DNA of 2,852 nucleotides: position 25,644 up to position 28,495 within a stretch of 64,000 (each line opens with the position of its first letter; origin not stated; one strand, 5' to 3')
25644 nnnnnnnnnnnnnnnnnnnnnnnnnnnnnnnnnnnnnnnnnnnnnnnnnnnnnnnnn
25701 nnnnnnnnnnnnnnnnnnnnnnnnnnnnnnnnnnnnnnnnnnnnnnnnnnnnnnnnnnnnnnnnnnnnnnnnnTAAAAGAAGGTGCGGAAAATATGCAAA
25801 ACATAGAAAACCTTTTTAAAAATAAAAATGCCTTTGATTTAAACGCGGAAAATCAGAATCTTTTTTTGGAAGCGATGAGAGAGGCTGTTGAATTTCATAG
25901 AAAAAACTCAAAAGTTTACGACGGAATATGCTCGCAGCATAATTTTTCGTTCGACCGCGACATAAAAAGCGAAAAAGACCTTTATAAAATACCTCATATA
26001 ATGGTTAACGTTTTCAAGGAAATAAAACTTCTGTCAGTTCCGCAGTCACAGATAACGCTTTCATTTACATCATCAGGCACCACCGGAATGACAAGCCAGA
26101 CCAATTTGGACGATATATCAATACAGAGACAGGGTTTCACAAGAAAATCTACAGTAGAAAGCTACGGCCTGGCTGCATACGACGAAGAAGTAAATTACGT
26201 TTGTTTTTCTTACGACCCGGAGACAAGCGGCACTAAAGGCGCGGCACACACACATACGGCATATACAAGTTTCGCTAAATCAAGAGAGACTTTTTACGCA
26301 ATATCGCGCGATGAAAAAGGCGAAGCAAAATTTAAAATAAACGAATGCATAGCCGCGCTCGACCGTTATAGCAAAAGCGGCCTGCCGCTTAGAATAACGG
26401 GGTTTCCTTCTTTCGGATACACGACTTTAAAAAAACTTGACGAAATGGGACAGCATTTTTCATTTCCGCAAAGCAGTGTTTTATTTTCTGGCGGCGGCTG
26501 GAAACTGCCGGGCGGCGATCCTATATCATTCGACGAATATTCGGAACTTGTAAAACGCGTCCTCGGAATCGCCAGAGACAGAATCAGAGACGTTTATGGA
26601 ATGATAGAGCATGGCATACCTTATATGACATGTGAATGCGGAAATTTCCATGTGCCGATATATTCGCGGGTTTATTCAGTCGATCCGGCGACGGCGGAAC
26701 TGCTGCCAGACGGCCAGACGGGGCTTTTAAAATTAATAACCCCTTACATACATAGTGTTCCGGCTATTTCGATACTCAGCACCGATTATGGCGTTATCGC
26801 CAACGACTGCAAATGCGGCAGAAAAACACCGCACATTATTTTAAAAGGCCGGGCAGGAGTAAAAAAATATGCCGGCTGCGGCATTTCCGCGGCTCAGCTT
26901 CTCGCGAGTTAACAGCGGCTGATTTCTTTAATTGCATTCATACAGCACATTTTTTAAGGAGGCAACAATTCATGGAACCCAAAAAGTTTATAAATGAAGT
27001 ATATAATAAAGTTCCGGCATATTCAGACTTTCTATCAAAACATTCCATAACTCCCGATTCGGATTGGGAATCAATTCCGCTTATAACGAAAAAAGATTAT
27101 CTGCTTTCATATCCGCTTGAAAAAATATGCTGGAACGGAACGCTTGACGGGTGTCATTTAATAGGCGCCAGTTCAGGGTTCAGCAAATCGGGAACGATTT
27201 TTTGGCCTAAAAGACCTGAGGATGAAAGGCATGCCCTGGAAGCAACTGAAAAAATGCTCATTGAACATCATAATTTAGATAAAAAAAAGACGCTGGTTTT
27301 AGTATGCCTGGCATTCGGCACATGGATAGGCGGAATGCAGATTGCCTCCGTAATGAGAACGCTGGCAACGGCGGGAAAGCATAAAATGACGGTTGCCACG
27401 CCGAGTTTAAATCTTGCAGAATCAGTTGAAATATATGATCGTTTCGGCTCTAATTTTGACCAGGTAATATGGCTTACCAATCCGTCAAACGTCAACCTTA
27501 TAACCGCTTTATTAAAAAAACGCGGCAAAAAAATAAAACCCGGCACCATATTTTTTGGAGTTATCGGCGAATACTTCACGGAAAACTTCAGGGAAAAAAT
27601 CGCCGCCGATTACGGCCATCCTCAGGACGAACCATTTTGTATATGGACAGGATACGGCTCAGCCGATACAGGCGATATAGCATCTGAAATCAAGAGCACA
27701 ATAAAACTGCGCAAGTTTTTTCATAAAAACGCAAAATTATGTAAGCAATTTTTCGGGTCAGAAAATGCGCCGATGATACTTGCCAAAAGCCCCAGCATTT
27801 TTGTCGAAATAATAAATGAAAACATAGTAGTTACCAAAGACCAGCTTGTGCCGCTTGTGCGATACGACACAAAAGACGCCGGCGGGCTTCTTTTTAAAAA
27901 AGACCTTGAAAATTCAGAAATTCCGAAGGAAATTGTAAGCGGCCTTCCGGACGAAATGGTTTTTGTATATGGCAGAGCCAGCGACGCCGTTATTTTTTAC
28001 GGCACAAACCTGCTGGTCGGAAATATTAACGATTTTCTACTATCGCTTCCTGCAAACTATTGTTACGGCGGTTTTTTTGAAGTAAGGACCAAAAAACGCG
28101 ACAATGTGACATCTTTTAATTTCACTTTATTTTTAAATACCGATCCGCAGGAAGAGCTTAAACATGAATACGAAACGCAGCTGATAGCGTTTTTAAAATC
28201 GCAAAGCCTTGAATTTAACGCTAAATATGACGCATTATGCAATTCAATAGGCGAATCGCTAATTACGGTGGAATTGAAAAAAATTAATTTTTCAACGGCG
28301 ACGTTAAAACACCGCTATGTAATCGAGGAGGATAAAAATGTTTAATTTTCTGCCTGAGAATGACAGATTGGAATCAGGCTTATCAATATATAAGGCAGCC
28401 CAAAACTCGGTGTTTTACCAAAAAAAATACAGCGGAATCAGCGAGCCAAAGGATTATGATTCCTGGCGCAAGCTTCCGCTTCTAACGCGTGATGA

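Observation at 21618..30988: Translationally coupled six-gene operon: LuxC-reductase/adenylase fusion, HATPase-GNAT fusion, LuxE-like, two PaaK-like ligases and a MATE exporter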

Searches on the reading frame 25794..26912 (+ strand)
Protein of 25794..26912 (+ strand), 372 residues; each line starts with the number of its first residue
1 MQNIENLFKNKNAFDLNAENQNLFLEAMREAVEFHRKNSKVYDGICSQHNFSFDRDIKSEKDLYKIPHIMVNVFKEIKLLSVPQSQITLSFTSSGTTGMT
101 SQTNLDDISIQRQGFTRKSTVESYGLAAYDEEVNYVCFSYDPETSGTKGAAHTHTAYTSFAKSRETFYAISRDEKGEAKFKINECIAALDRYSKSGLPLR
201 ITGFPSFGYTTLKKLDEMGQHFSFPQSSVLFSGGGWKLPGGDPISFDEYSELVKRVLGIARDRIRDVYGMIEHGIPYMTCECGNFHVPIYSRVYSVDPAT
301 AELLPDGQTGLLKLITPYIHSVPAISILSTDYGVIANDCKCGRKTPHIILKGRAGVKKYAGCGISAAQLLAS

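Call 3: search_protein_families(library=pfam, proteins=[window:25794-26912:+], max_evalue=0.01)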
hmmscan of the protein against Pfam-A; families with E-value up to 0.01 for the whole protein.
window:25794-26912:+ (372 aa): 1 family
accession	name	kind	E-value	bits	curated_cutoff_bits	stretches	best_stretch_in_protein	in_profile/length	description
PF04443.18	LuxE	-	4.4e-39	134.9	24.9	1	4-369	17-389/391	Acyl-protein synthetase, LuxE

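Call 4: search_protein_families(library=ncbifam, proteins=[window:25794-26912:+], max_evalue=0.01)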
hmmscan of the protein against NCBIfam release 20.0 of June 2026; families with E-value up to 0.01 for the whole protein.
window:25794-26912:+ (372 aa): 6 families
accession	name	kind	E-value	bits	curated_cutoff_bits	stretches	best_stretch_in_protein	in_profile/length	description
NF052244.1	LCFA_lig_LuxE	equivalog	1.9e-24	86.3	550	1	18-369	26-365/367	long-chain-fatty-acid--protein ligase LuxE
NF045666.1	DVU1553_fam_AMP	equivalog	7.8e-10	38.3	300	2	252-347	224-323/331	DVU_1553 family AMP-dependent CoA ligase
NF053551.1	FlxY_rubin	equivalog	2e-08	33.4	520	1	24-126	13-116/424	flexirubin biosynthesis putative acyl-CoA ligase FlxY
NF041878.1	paak_haloarch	equivalog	2.9e-06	26.1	700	1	266-344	230-314/427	phenylacetate--CoA ligase PaaK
TIGR02155.1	PA_CoA_ligase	equivalog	0.00021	20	646.3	0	294-343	256-305/422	phenylacetate--CoA ligase PaaK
NF041217.1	BagE_FevW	exception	0.0056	15.7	800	0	254-356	210-313/424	bagremycin/ferroverdin synthetase BagE/FevW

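Call 40: search_solved_structures(query=window:25794-26912:+, max_evalue=0.001, show_alignments=1)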
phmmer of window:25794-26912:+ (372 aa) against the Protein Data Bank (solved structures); distinct sequences matched with E-value up to 0.001: 4.
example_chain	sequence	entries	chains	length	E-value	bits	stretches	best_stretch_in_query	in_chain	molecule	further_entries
7xc6_E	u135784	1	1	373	2.3e-19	72.9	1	10-366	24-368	LuxE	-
2y4o_A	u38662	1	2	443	0.00013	24.3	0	264-331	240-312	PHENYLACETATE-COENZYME A LIGASE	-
6wuq_A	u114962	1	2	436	0.00019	23.8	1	266-365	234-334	AjiA1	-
4r1l_A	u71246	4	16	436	0.00091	21.6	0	246-354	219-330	Phenylacetate-coenzyme A ligase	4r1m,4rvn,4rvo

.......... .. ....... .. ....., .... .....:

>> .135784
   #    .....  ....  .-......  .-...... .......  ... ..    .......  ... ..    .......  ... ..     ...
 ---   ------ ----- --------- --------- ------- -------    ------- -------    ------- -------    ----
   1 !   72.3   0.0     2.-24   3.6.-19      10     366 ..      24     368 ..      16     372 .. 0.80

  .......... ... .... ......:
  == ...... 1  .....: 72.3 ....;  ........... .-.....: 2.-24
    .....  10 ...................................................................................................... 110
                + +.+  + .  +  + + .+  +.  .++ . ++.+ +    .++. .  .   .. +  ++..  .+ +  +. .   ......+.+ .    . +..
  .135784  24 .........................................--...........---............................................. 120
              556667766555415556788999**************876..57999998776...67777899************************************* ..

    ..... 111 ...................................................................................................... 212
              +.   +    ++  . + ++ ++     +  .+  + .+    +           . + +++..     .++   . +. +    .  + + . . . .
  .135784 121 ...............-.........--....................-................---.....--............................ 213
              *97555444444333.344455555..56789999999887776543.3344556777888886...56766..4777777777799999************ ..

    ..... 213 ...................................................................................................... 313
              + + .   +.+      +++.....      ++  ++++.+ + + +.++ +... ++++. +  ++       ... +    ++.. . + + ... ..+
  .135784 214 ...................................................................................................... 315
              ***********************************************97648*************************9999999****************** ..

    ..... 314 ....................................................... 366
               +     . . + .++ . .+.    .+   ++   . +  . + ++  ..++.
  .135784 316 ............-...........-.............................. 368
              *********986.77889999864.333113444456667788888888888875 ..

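Call 52: search_protein_families(library=padloc, proteins=[window:25794-26912:+], max_evalue=0.001)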
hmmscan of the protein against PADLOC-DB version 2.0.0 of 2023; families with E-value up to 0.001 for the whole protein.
window:25794-26912:+ (372 aa): 0 families

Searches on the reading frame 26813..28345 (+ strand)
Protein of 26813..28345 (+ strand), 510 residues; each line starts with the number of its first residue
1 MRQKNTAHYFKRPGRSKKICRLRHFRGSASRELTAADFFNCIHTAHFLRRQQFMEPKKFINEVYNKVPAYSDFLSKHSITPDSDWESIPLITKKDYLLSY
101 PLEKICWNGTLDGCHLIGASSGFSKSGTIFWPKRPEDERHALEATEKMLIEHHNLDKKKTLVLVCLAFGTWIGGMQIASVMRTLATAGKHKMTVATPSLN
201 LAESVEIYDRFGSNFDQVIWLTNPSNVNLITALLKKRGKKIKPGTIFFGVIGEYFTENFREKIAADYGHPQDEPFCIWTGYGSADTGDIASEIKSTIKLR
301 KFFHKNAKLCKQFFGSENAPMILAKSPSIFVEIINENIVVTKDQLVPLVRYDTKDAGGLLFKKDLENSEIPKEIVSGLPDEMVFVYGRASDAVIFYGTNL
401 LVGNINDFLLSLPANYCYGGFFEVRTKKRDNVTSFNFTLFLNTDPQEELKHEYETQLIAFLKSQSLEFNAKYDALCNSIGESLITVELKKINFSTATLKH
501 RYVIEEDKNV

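Call 3: search_protein_families(library=pfam, proteins=[window:26813-28345:+], max_evalue=0.01)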
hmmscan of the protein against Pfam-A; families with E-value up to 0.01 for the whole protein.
window:26813-28345:+ (510 aa): 0 families

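Call 4: search_protein_families(library=ncbifam, proteins=[window:26813-28345:+], max_evalue=0.01)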
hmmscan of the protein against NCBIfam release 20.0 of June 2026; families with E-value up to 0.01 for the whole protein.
window:26813-28345:+ (510 aa): 2 families
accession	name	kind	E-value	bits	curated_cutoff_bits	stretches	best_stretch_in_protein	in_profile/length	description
NF041878.1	paak_haloarch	equivalog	1.3e-05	24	700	0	48-184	13-149/427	phenylacetate--CoA ligase PaaK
TIGR02155.1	PA_CoA_ligase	equivalog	0.00015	20.5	646.3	0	51-128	11-91/422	phenylacetate--CoA ligase PaaK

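Call 34: find_homologous_proteins(query=window:26972-28345:+)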
Query window:26972-28345:+ (457 aa): 242 proteins with E <= 0.001 among 8000 candidates; the best 120 are listed.
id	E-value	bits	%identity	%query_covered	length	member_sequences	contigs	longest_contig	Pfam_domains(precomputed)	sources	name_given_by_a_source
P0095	0.0e+0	1047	100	100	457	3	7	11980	-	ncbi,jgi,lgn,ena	-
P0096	1.3e-251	853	80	100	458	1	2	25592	-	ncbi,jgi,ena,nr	ncbi:MAG TPA: phenylacetate--CoA ligase [Candidatus Wallbacteria bacterium]|nr:phenylacetate--CoA li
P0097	3.8e-234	796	75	100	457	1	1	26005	-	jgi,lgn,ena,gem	-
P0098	4.4e-227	773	72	100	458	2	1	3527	-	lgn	-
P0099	6.9e-225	765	70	100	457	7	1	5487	-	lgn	-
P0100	1.2e-219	748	70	100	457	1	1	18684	-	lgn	-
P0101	1.9e-174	599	57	98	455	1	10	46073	-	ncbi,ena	-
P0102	3.0e-171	588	57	98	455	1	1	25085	-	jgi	-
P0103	1.3e-169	583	54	99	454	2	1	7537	-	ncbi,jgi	-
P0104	9.0e-168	577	55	99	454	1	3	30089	-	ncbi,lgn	-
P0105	1.5e-166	573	54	99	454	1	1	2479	-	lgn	-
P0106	2.1e-166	573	55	98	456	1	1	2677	-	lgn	-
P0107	2.7e-166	572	54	99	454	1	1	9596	-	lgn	-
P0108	9.7e-165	567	53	98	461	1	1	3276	-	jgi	jgi:phenylacetate-CoA ligase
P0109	2.9e-163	562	51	99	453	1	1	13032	-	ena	-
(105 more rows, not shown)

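Call 37: search_solved_structures(query=A3, max_evalue=1)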
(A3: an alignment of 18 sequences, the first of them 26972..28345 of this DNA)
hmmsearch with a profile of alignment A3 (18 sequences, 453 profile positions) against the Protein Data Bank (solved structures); distinct sequences matched with E-value up to 1: 4.
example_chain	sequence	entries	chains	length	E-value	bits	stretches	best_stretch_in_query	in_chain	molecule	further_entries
7cyu_A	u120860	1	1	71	0.077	15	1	4-62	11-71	SWI/SNF-related matrix-associated actin-dependent regulator of chromatin subfamily E membe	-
2y4o_A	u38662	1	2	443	0.16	13.9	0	293-395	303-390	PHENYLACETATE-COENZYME A LIGASE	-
3kxw_A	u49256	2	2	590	0.36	12.7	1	324-381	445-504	Saframycin Mx1 synthetase B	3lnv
4r1l_A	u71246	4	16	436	0.56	12.1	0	285-407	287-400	Phenylacetate-coenzyme A ligase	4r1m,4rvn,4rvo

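Call 45: predict_structure(alignment_id=A3)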
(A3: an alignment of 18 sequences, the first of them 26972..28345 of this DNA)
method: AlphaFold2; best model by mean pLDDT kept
length: 457 residues; sequences in the alignment: 18
mean_pLDDT: 85.9   pTM: 0.80
mean pLDDT of the five models: 85.9, 85.6, 80.8, 79.5, 77.2
residues with pLDDT >= 90: 218; 70-90: 199; 50-70: 30; < 50: 10
segments of 3 or more residues with pLDDT < 50: 441-444, 455-457
pLDDT, mean of each block of 10 residues (from residue 1): 91 96 94 92 86 89 65 62 86 91 96 75 88 94 89 93 94 85 87 86 84 90 84 83 94 92 88 92 92 91 92 92 95 74 78 89 87 82 90 89 92 81 86 85 53 50
secondary structure, 60 per line:
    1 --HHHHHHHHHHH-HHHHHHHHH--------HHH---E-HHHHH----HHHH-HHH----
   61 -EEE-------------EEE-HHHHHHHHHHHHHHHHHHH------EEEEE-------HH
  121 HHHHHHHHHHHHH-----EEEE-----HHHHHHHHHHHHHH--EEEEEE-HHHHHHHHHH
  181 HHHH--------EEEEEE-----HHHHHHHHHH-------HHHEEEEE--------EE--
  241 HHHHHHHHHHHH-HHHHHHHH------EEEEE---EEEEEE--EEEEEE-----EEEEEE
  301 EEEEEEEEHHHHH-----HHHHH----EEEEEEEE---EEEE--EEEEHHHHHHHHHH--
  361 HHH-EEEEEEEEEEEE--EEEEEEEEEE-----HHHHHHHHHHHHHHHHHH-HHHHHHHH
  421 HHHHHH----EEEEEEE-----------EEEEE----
elements in order: H3-13 H15-23 H40-44 H49-52 E62-64 E78-80 H82-100 E107-111 H119-133 E139-142 H148-161 E164-169 H171-184 E193-198 H204-213 E224-228 H241-252 H254-261 E268-272 E276-281 E284-289 E295-308 H309-313 H319-323 E328-335 E339-342 E345-348 H349-358 E365-376 E379-388 H394-411 H413-426 E431-437 E449-453

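Call 47: fold_search(model_id=the predicted structure, library=pdb)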
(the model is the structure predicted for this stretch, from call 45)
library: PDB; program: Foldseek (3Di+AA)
matches with E <= 10: 1635; with E <= 0.001: 95
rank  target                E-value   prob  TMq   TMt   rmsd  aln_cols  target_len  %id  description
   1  4r1l_A                1.0e-19  1.00  0.64  0.67   5.3       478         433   16  Crystal structure of a Putative Acyl-CoA ligase (BT_0428) from Bacteroides thetaiotaomicron VPI-5482 at 2.42 A resolut (released 2014-08-27)
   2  4r1m_A                1.4e-19  1.00  0.64  0.67   5.5       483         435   17  Crystal structure of a Putative Acyl-CoA ligase (BT_0428) from Bacteroides thetaiotaomicron VPI-5482 at 2.48 A resolut (released 2014-08-27)
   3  4r1m_C                4.3e-19  1.00  0.64  0.68   5.2       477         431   16  Crystal structure of a Putative Acyl-CoA ligase (BT_0428) from Bacteroides thetaiotaomicron VPI-5482 at 2.48 A resolut (released 2014-08-27)
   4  4r1l_C                4.6e-19  1.00  0.64  0.67   5.3       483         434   17  Crystal structure of a Putative Acyl-CoA ligase (BT_0428) from Bacteroides thetaiotaomicron VPI-5482 at 2.42 A resolut (released 2014-08-27)
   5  4r1m_B                2.4e-18  1.00  0.53  0.56  12.9       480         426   17  Crystal structure of a Putative Acyl-CoA ligase (BT_0428) from Bacteroides thetaiotaomicron VPI-5482 at 2.48 A resolut (released 2014-08-27)
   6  2y4o_A                3.6e-18  1.00  0.62  0.65   6.0       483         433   16  Crystal Structure of PaaK2 in complex with phenylacetyl adenylate (released 2011-03-09)
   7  4rvo_B                4.8e-18  1.00  0.53  0.56  12.8       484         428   17  Crystal structure of a Putative Acyl-CoA ligase (BT_0428) from Bacteroides thetaiotaomicron VPI-5482 at 2.41 A resolut (released 2014-12-31)
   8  2y27_B                5.7e-18  1.00  0.55  0.58  12.5       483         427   17  crystal structure of PaaK1 in complex with ATP from Burkholderia cenocepacia (released 2011-05-04)
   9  2y27_A                7.3e-18  1.00  0.53  0.56  12.6       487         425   17  crystal structure of PaaK1 in complex with ATP from Burkholderia cenocepacia (released 2011-05-04)
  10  2y4o_B                8.7e-18  1.00  0.63  0.66   5.4       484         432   16  Crystal Structure of PaaK2 in complex with phenylacetyl adenylate (released 2011-03-09)
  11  4r1m_D                1.4e-17  1.00  0.53  0.56  12.7       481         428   17  Crystal structure of a Putative Acyl-CoA ligase (BT_0428) from Bacteroides thetaiotaomicron VPI-5482 at 2.48 A resolut (released 2014-08-27)
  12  4r1l_B                3.0e-17  1.00  0.54  0.58  11.7       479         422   17  Crystal structure of a Putative Acyl-CoA ligase (BT_0428) from Bacteroides thetaiotaomicron VPI-5482 at 2.42 A resolut (released 2014-08-27)
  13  4rvn_B                3.0e-17  1.00  0.53  0.57  11.8       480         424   16  Crystal structure of a Putative Acyl-CoA ligase (BT_0428) from Bacteroides thetaiotaomicron VPI-5482 at 2.20 A resolut (released 2015-01-21)
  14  2y4n_A                3.3e-17  1.00  0.54  0.58  12.5       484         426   16  PaaK1 in complex with phenylacetyl adenylate (released 2011-03-01)
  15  4rvo_D                3.3e-17  1.00  0.53  0.56  13.0       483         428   17  Crystal structure of a Putative Acyl-CoA ligase (BT_0428) from Bacteroides thetaiotaomicron VPI-5482 at 2.41 A resolut (released 2014-12-31)
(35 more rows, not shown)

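Call 52: search_protein_families(library=padloc, proteins=[window:26972-28345:+], max_evalue=0.001)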
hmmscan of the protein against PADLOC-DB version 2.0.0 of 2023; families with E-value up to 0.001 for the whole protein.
window:26972-28345:+ (457 aa): 0 families

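Call 82: list_cluster_members(proteins=[window:26972-28345:+, window:24292-25773:+, window:21618-24290:+])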
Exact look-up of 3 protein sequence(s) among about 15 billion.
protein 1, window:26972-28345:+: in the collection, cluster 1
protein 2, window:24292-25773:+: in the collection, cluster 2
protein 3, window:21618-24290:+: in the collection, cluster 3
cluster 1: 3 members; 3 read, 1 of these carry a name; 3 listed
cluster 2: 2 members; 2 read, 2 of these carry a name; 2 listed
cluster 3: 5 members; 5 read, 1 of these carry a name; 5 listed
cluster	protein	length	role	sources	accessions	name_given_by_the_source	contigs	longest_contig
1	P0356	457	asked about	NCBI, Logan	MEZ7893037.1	MAG: phenylacetate--CoA ligase [Candidatus Wallbacteria bacterium]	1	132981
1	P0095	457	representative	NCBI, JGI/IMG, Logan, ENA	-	-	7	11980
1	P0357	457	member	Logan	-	-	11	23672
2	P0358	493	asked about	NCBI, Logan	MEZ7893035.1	MAG: ATP-binding protein [Candidatus Wallbacteria bacterium]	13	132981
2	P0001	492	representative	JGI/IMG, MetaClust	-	\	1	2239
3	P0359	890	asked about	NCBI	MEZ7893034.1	MAG: acyl-CoA reductase [Candidatus Wallbacteria bacterium]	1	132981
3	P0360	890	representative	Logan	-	-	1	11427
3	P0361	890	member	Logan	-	-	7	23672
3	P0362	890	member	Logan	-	-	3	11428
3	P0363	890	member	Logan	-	-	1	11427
